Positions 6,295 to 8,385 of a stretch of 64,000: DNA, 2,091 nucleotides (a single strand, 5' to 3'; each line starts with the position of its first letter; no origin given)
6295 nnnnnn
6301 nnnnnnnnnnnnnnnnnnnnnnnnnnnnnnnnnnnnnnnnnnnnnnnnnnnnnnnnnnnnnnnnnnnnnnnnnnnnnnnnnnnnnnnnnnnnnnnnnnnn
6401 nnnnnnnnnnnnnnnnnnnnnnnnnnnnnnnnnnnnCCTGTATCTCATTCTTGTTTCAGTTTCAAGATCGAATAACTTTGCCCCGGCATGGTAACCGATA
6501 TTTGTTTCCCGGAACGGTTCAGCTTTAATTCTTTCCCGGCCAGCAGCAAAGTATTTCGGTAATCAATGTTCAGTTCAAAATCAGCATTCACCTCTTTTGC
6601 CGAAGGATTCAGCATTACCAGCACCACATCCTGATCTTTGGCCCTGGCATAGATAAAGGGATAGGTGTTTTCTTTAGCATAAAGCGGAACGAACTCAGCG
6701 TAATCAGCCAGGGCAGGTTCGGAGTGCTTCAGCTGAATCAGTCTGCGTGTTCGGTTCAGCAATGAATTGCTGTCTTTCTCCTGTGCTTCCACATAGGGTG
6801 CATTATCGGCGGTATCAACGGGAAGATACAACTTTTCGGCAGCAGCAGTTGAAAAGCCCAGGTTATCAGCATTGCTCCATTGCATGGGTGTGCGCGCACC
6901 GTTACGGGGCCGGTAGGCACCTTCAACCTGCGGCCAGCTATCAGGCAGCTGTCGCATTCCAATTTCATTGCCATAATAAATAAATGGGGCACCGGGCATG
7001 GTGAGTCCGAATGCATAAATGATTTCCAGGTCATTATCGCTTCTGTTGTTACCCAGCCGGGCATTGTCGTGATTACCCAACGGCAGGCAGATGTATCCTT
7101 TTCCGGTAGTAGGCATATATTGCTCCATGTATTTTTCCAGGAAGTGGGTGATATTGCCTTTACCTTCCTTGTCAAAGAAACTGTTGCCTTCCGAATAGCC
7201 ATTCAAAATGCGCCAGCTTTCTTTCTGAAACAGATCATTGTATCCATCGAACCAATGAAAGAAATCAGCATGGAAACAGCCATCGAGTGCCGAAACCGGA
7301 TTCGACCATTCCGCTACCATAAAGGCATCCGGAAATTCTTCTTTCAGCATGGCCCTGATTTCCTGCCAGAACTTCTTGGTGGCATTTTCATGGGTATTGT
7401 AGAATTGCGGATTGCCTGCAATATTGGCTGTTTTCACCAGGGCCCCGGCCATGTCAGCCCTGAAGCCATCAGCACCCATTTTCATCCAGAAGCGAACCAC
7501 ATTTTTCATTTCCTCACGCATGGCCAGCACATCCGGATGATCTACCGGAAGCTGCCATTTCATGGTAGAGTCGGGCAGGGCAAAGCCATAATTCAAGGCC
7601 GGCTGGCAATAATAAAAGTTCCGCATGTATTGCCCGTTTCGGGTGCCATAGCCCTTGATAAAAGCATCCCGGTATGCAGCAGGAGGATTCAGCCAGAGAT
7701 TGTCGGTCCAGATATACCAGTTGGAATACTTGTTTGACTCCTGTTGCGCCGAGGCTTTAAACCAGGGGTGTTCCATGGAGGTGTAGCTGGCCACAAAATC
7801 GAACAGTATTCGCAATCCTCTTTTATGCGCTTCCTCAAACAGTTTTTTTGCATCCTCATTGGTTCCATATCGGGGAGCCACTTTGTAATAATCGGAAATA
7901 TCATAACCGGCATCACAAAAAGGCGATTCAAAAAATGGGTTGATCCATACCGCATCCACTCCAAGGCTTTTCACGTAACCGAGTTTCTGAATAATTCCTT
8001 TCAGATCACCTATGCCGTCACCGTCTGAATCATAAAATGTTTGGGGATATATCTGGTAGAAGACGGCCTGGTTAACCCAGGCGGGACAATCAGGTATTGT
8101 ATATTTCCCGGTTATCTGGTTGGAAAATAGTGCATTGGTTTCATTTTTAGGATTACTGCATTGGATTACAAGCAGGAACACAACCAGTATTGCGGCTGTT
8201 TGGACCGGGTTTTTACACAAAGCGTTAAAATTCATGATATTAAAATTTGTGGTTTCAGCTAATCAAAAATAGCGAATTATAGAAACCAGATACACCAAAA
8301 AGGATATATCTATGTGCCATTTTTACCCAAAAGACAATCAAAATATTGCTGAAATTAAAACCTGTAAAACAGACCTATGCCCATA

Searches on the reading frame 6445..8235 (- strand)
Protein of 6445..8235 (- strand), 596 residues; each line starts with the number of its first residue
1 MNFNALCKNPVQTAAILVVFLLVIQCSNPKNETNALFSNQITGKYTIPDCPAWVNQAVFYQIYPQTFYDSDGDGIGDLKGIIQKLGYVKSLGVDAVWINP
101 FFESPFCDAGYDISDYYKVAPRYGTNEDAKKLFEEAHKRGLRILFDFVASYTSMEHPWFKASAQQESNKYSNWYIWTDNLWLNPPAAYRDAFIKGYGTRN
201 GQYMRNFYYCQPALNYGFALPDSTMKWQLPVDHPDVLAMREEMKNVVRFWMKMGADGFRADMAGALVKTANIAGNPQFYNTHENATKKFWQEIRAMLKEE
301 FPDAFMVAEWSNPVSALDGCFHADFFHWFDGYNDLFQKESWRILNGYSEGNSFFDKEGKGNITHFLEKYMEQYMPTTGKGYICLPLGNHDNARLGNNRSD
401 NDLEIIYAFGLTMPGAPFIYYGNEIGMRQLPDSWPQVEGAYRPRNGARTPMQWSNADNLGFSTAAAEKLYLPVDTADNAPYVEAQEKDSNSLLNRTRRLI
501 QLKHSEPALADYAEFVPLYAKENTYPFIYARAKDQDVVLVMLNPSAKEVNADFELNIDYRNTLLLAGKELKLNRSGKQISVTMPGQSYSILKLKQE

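Call 45: search_protein_families(library=pfam, proteins=[window:6445-8235:-], max_evalue=0.001)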
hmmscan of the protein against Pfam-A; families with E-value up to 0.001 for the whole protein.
window:6445-8235:- (596 aa): 2 families
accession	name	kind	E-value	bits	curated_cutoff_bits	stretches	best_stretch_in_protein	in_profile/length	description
PF00128.31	Alpha-amylase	-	1e-82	279.2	22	1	61-510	1-444/446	Alpha amylase, catalytic domain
PF16657.11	Malt_amylase_C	-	0.00013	22.4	27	1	524-590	11-75/75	Maltogenic Amylase, C-terminal domain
